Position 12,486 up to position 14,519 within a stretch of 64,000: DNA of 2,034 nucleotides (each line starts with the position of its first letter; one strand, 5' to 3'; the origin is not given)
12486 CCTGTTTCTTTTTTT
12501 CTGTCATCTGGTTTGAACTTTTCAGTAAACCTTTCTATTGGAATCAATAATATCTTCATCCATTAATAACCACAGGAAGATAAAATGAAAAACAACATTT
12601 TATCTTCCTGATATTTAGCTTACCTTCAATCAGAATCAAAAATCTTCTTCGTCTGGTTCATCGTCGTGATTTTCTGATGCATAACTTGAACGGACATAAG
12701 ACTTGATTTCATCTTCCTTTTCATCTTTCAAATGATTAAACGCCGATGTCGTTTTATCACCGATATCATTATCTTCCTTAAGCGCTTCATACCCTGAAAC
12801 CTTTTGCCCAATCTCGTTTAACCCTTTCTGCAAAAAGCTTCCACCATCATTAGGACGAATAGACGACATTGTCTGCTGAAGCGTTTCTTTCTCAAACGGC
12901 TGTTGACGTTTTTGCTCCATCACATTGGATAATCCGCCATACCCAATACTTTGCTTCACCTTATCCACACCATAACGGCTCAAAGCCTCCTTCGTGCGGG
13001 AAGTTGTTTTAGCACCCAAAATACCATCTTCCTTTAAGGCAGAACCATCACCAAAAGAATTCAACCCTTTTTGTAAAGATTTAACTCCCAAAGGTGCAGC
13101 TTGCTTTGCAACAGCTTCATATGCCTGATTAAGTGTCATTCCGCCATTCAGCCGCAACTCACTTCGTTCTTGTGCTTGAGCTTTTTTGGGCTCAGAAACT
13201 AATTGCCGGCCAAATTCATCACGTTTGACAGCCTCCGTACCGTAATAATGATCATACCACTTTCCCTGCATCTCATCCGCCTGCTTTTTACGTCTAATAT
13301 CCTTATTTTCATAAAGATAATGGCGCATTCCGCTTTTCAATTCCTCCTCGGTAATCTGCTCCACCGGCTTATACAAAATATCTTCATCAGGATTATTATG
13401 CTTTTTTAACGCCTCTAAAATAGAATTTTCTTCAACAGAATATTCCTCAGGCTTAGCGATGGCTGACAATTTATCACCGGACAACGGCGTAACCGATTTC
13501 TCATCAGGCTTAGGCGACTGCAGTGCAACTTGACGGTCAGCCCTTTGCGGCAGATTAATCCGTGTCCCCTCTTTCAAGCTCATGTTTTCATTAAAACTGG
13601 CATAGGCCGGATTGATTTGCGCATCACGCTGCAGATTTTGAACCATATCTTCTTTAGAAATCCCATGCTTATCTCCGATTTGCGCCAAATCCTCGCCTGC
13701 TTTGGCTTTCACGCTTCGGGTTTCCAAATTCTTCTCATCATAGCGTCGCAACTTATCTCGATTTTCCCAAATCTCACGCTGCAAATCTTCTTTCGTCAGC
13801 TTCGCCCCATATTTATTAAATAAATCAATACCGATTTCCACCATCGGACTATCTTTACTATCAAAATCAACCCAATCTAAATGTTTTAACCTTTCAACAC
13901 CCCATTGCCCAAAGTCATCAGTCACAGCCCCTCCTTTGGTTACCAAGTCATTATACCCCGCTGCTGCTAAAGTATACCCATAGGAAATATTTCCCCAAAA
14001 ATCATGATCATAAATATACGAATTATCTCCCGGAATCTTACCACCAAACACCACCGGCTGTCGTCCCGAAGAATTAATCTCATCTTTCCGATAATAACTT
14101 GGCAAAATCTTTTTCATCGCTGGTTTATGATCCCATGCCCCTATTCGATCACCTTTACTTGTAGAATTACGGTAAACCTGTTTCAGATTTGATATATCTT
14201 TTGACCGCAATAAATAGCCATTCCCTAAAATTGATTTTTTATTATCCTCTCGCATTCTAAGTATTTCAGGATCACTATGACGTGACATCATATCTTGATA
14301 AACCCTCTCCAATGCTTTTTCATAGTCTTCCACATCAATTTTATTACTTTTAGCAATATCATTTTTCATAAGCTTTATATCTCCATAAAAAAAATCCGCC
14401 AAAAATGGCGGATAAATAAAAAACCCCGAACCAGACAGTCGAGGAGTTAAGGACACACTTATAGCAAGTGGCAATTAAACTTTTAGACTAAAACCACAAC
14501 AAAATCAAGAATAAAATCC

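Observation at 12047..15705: A+T-rich island with a cell-wall-binding protein of unknown catalytic domain, flanked by three paralogous 4-TM proteins (toxin/immunity-like or lysis-cassette-like)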

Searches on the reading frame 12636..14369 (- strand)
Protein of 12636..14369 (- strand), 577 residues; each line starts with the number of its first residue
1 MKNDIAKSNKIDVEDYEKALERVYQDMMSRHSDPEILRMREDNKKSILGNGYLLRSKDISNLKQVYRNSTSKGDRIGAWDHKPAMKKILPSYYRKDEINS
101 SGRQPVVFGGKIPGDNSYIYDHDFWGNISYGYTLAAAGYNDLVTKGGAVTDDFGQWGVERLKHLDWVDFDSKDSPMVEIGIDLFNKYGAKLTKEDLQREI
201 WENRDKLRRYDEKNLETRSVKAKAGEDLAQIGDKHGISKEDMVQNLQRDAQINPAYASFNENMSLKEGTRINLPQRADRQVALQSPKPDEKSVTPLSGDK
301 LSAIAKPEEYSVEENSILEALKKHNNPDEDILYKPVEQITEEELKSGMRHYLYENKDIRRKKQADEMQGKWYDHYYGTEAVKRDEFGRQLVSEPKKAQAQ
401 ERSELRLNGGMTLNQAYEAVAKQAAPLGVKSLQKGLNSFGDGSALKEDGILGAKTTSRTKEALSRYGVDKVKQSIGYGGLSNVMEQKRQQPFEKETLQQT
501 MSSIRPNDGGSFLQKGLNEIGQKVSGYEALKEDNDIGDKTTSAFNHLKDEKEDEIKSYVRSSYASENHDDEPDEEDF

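Call 3: search_protein_families(library=pfam, proteins=[window:12636-14369:-], max_evalue=1)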
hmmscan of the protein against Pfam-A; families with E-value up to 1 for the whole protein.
window:12636-14369:- (577 aa): 3 families
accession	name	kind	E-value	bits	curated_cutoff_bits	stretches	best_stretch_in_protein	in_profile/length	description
PF15607.11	Ntox44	-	2e-07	31.7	24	1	77-186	10-104/104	Bacterial toxin 44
PF01471.23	PG_binding_1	-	0.0098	16.5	23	1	429-457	5-32/57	Putative peptidoglycan binding domain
PF14453.12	ThiS-like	-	0.096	13.2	26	0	309-332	9-32/57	ThiS-like ubiquitin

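Call 4: search_protein_families(library=ncbifam, proteins=[window:12636-14369:-], max_evalue=1)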
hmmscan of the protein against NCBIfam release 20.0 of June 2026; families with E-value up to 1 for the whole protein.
window:12636-14369:- (577 aa): 0 families

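Call 6: search_solved_structures(query=window:12636-14369:-, max_evalue=10, show_alignments=3)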
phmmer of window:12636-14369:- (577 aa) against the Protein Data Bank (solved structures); distinct sequences matched with E-value up to 10: 1.
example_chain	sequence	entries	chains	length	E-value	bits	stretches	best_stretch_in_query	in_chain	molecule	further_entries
1y5e_A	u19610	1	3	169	0.19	13.8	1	482-549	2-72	Molybdenum cofactor biosynthesis protein B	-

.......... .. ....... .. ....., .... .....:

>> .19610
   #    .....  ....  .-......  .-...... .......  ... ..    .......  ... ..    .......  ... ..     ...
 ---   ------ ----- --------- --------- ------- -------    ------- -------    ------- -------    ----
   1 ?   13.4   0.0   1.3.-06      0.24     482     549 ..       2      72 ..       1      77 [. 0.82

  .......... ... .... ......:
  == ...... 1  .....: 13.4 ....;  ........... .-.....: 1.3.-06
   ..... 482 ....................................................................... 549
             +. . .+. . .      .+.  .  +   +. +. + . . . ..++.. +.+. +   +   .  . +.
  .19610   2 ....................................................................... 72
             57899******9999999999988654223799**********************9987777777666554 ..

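Call 11: find_homologous_proteins(query=window:12636-14369:-, max_evalue=0.001)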
Query window:12636-14369:- (577 aa): 25 proteins with E <= 0.001 among 8000 candidates.
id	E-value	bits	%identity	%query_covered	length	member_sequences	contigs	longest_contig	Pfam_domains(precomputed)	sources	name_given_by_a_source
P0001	0.0e+0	1284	100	100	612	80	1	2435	PF15607.12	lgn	-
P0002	0.0e+0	1129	89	100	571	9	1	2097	PF15607.12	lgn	-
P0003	3.7e-231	787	64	98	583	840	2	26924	PF15607.12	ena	-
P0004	2.9e-228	777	65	96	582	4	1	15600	PF15607.12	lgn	-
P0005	9.0e-227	772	63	98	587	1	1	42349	PF15607.12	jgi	-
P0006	3.4e-224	764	64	96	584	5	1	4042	PF15607.12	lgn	-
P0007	5.3e-171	588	52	96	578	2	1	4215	PF15607.12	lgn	-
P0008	2.3e-167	576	51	95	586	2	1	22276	PF15607.12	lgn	-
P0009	3.8e-125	437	58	63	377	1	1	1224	PF15607.12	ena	-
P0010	1.1e-121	426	62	56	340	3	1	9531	PF15607.12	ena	-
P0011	2.1e-110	388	38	96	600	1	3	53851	PF15607.12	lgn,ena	-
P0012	2.4e-110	388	38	96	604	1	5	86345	PF15607.12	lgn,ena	-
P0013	1.2e-109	386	38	96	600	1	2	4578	PF15607.12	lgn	-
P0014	1.8e-109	385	38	96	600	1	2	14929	PF15607.12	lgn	-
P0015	3.3e-109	384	38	96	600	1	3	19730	PF15607.12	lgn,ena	-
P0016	1.9e-108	382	38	96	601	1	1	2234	PF15607.12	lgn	-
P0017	4.9e-107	377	38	96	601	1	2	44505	PF15607.12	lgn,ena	-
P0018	1.6e-106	376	38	94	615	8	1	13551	PF15607.12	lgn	-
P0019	2.7e-103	365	38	95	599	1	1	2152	PF15607.12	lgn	-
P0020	1.7e-98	349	42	85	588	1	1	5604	-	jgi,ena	-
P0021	2.9e-98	348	37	95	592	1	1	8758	PF15607.12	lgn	-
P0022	4.0e-98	348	36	96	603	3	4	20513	PF15607.12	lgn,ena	-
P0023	1.1e-96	343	35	96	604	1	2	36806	PF15607.12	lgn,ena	-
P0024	1.9e-96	342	34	96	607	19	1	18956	PF15607.12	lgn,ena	-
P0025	2.7e-96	342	35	96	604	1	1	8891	PF15607.12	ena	-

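Call 15: find_related_loci(query=A2, collection=genome_contigs, flank=6000)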
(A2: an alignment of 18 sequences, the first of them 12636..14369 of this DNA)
Query A2 (577 aa) in genome_contigs; peptide patterns used: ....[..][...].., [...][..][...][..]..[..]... (x = any residue, [..] = any of these).
53 stretches matched a pattern; 3 encode a relative of the query (tblastn E <= 1e-3); 3 distinct loci.
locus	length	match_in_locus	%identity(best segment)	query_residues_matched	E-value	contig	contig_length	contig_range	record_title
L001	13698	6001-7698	64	1-565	0e+0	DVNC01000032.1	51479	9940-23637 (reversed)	MAG TPA_asm: Candidatus Scatocola faecipullorum isolate ChiW3-316 ChiW3__C79986_L51479_SRR5506726, whole genome shotgun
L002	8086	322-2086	34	14-565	1e-71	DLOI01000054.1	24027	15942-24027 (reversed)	MAG TPA_asm: Alphaproteobacteria bacterium UBA7488 UBA7488_contig_5650, whole genome shotgun sequence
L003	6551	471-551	52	103-129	6e-5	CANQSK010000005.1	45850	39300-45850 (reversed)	MAG: uncultured Lachnospiraceae bacterium isolate Lapin-032__bin5 genome assembly, contig: Lapin-032__NODE_1356_length_4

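Call 18: find_encoding_contigs(protein=P0012, flank=8000, max_places=3)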
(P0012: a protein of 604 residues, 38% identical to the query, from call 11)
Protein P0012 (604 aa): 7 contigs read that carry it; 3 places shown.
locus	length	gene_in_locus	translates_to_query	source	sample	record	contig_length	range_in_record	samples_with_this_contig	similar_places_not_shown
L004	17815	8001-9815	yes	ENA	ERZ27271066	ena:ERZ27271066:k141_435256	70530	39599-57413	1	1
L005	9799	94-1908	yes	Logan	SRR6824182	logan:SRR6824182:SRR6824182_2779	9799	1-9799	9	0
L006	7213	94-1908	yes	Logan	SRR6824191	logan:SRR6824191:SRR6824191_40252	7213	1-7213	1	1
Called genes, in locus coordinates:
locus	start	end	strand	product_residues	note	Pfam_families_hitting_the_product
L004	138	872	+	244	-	-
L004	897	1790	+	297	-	PF00959:Phage_lysozyme (faint)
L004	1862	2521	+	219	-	-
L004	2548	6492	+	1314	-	PF00353:HemolysinCabind, PF22783:BapA_N (faint), PF00353:HemolysinCabind, PF06594:HCBP_related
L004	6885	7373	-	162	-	-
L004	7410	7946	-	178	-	-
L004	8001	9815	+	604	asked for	PF15607:Ntox44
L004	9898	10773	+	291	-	PF01471:PG_binding_1 (weak)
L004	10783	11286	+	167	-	-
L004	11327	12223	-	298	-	-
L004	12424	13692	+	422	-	PF02515:CoA_transf_3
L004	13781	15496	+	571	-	PF02776:TPP_enzyme_N, PF00205:TPP_enzyme_M, PF02775:TPP_enzyme_C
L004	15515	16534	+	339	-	PF03547:Mem_trans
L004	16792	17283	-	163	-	PF13302:Acetyltransf_3, PF13420:Acetyltransf_4, PF00583:Acetyltransf_1, PF13673:Acetyltransf_10, PF13508:Acetyltransf_7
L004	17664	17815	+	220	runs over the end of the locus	-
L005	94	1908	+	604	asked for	PF15607:Ntox44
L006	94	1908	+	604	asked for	PF15607:Ntox44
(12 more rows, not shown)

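Call 19: find_encoding_contigs(protein=P0008, flank=8000, max_places=2)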
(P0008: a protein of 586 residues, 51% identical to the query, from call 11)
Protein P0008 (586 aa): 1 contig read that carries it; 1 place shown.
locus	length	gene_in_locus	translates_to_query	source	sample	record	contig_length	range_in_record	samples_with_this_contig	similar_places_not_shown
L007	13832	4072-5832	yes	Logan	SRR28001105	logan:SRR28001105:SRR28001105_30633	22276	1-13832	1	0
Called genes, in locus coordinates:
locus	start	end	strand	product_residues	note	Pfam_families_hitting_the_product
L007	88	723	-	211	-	PF00702:Hydrolase, PF13419:HAD_2 (weak)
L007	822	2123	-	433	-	PF04052:TolB_N, PF00930:DPPIV_N (faint), PF14583:Pectate_lyase22 (faint), PF26550:Tricorn_2nd, PF26549:Tricorn_N, PF07676:PD40, PF26550:Tricorn_2nd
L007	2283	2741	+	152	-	PF03652:RuvX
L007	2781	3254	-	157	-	-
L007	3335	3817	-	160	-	-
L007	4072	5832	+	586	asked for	PF15607:Ntox44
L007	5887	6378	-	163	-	-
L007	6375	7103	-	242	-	PF01510:Amidase_2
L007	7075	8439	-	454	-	PF02310:B12-binding, PF04055:Radical_SAM, PF13311:DUF4080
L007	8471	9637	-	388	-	PF27507:DjlA_TM (faint), PF05099:TerB, PF00226:DnaJ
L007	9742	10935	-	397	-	PF01676:Metalloenzyme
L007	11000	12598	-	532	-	PF00884:Sulfatase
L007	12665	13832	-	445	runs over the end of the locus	PF02885:Glycos_trans_3N, PF00591:Glycos_transf_3, PF07831:PYNP_C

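Call 20: find_encoding_contigs(protein=P0021, flank=8000, max_places=2)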
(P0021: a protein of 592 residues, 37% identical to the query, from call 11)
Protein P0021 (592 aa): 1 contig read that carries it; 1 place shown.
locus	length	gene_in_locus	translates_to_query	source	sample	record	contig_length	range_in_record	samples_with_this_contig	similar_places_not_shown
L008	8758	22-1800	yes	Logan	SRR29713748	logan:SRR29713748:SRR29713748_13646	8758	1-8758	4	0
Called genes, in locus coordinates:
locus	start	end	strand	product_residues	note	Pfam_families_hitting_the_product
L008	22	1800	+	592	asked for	PF15607:Ntox44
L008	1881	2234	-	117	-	-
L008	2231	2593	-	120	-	-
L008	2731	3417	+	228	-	PF01478:Peptidase_A24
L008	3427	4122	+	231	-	PF00520:Ion_trans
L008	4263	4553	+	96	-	PF00166:Cpn10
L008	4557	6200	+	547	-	PF00118:Cpn60_TCP1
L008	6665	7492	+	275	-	PF01145:Band_7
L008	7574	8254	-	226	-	-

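Call 37: predict_structure(alignment_id=A2)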
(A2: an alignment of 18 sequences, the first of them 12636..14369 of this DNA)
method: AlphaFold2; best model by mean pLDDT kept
length: 577 residues; sequences in the alignment: 18
mean_pLDDT: 77.3   pTM: 0.47
mean pLDDT of the five models: 77.3, 77.3, 76.9, 76.7, 75.5
residues with pLDDT >= 90: 172; 70-90: 273; 50-70: 43; < 50: 89
segments of 3 or more residues with pLDDT < 50: 1-10, 48-55, 142-171, 281-308, 566-577
pLDDT, mean of each block of 10 residues (from residue 1): 32 83 93 87 59 54 77 78 86 81 82 87 88 83 43 36 30 76 91 93 87 89 87 87 87 75 83 81 34 27 36 89 92 90 87 73 87 78 57 75 83 93 92 91 83 91 91 93 89 90 89 95 89 93 92 92 55 28
secondary structure, 60 per line:
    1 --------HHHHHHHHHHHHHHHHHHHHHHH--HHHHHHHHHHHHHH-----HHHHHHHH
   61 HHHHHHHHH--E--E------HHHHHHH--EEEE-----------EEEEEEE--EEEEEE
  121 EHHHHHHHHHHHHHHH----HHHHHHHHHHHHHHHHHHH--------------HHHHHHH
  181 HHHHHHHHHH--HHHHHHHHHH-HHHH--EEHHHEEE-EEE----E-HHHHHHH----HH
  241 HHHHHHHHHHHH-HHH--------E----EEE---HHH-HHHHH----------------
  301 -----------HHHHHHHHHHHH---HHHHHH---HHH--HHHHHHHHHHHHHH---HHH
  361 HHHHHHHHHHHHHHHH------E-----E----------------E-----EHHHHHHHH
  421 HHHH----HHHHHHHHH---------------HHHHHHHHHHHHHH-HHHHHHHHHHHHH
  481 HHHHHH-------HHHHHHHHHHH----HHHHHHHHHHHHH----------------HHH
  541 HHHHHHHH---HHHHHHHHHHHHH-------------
elements in order: H9-31 H34-47 H53-69 H82-88 E91-94 E106-112 E115-121 H122-136 H141-159 H174-190 H193-202 H204-207 E215-217 E219-221 H228-234 H239-252 E270-272 H280-284 H312-323 H327-332 H341-354 H358-376 H413-424 H429-437 H453-466 H468-486 H494-504 H509-521 H538-548 H552-564

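Call 39: fold_search(model_id=the predicted structure, library=pdb)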
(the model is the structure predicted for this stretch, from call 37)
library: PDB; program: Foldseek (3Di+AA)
matches with E <= 10: 91; with E <= 0.001: 0
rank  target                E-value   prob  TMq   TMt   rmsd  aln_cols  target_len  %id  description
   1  3d5k_A                8.2e-01  0.03  0.08  0.09  38.6       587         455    9  Crystal structure of the OprM channel in a non-symmetrical space group (released 2009-06-02)
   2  6v40_C                1.1e+00  0.63  0.11  0.30  10.1       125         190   18  Structure of Salmonella Typhi TtsA (released 2020-01-29)
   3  6v3z_B                1.3e+00  0.57  0.11  0.31  12.0       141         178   14  Structure of Salmonella enteritidis Sen1395 (released 2020-01-29)
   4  7akz_A                1.3e+00  0.02  0.08  0.10  38.4       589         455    9  Deciphering the role of the channel constrictions in the opening mechanism of MexAB-OprM efflux pump from Pseudomonas  (released 2022-04-13)
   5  7vci_H                1.5e+00  0.02  0.09  0.08  34.3       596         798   10  Structure of Xenopus laevis NPC nuclear ring asymmetric unit (released 2022-02-02)
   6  5dse_B                1.6e+00  0.08  0.11  0.21  18.6       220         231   11  Crystal Structure of the TTC7B/Hyccin Complex (released 2015-12-02)
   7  6v3z_A                1.9e+00  0.72  0.12  0.33   7.8       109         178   14  Structure of Salmonella enteritidis Sen1395 (released 2020-01-29)
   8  1dxv_B                2.2e+00  0.06  0.09  0.19  16.2       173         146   10  HIGH-RESOLUTION X-RAY STUDY OF DEOXY RECOMBINANT HUMAN HEMOGLOBINS SYNTHESIZED FROM BETA-GLOBINS HAVING MUTATED AMINO  (released 1993-10-31)
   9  6v40_A                2.3e+00  0.38  0.11  0.29  11.9       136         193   15  Structure of Salmonella Typhi TtsA (released 2020-01-29)
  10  6zre_A                2.6e+00  0.01  0.08  0.09  39.4       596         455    8  Deciphering the role of the channel constrictions in the opening mechanism of MexAB-OprM efflux pump from Pseudomonas  (released 2021-07-28)
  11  1uiw_F                2.8e+00  0.04  0.08  0.19  16.6       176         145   13  Crystal Structures of Unliganded and Half-Liganded Human Hemoglobin Derivatives Cross-Linked between Lys 82beta1 and L (released 2003-08-12)
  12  4y1k_A                2.8e+00  0.01  0.09  0.10  37.6       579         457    8  PALMITOYLATED OPRM OUTER MEMBRANE FACTOR (released 2015-08-05)
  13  2mpw_MODEL_1_A        2.9e+00  0.28  0.08  0.31  18.5       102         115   17  Solution structure of the LysM region of the E. coli Intimin periplasmic domain (released 2014-11-12)
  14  8hrb_A                3.0e+00  0.04  0.08  0.06  20.6       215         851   15  Structure of tetradecameric RdrA ring in RNA-loading state (released 2023-02-01)
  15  1y7g_B                3.3e+00  0.04  0.08  0.20  15.9       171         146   12  T-To-T(high) quaternary transitions in human hemoglobin: betaN102A deoxy low-salt (1 test set) (released 2004-12-14)
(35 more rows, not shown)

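Call 40: search_protein_families(library=pfam, alignment_id=A2, max_evalue=0.1)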
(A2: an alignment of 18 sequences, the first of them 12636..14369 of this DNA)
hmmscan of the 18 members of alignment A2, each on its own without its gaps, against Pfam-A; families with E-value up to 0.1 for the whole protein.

A. member 1, window:12636-14369:- (577 aa): 3 families
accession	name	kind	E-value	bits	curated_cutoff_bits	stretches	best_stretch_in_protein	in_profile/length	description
PF15607.11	Ntox44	-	2e-07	31.7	24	1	77-186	10-104/104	Bacterial toxin 44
PF01471.23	PG_binding_1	-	0.0098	16.5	23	0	429-457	5-32/57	Putative peptidoglycan binding domain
PF14453.12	ThiS-like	-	0.096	13.2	26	0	309-332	9-32/57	ThiS-like ubiquitin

B. families by the number of members that match (of 18 scanned): 14 families
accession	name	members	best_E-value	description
PF15607.11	Ntox44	18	4.6e-13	Bacterial toxin 44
PF01471.23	PG_binding_1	17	2.7e-05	Putative peptidoglycan binding domain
PF09374.15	PG_binding_3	13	8.9e-05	Predicted Peptidoglycan domain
PF01476.26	LysM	11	0.0015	LysM domain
PF10163.14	EnY2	8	0.024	Transcription factor e(y)2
PF01346.23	FKBP_N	7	0.0082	Domain amino terminal to FKBP-type peptidyl-prolyl isomerase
PF01165.25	Ribosomal_S21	6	0.032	Ribosomal protein S21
PF22310.2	NMB0315_dom_I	4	0.0096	NMB0315-like, domain I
PF22959.3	Ig_NUP210_15th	1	0.0045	NUP210 Ig-like domain 15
PF21476.4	PF0610-like_N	1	0.028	PF0610-like, N-terminal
PF06386.16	GvpL_GvpF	1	0.043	Gas vesicle synthesis protein GvpL/GvpF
PF04286.17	DUF445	1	0.074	Protein of unknown function (DUF445)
PF06644.16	ATP11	1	0.094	ATP11 protein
PF14453.12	ThiS-like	1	0.096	ThiS-like ubiquitin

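Call 59: find_encoding_contigs(protein=P0020, flank=5000, max_places=2)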
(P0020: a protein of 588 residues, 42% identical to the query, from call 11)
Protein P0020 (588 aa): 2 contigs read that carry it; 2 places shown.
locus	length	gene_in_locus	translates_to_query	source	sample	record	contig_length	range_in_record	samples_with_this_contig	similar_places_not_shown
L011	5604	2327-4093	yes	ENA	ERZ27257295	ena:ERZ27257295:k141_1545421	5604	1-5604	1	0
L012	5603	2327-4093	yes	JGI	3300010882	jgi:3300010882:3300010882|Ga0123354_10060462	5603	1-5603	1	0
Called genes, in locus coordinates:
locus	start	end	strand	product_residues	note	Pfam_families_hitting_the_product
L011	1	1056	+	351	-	?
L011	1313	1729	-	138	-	-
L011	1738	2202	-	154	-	-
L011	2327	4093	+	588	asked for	-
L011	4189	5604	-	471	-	?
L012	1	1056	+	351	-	?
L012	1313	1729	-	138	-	-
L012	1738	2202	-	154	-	-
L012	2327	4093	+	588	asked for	-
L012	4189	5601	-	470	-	PF02534:T4SS-DNA_transf, PF10412:TrwB_AAD_bind, PF12696:TraG-D_C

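Call 78: search_protein_families(library=phrogs, proteins=[window:12636-14369:-, L004:6885-7373:-], max_evalue=0.1)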
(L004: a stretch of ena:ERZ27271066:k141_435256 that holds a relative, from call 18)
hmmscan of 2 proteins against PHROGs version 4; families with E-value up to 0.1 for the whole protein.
window:12636-14369:- (577 aa): 0 families

L004:6885-7373:- (162 aa): 0 families

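Call 94: search_protein_families(library=pfam, proteins=[L004:9898-10773:+, L004:897-1790:+, L004:11327-12259:-, L004:138-872:+, L004:1862-2521:+], max_evalue=0.01)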
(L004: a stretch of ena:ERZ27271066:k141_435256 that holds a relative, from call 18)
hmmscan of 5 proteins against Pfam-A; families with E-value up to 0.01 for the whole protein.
L004:9898-10773:+ (291 aa): 1 family
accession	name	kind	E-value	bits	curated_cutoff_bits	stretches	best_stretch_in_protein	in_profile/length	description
PF01471.23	PG_binding_1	-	2e-07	31.5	23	1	139-186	4-47/57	Putative peptidoglycan binding domain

L004:897-1790:+ (297 aa): 1 family
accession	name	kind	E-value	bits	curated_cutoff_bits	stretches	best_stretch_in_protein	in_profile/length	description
PF00959.24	Phage_lysozyme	-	1e-09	39.2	22.3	1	130-219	34-125/125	Phage lysozyme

L004:11327-12259:- (310 aa): 0 families

L004:138-872:+ (244 aa): 0 families

L004:1862-2521:+ (219 aa): 0 families
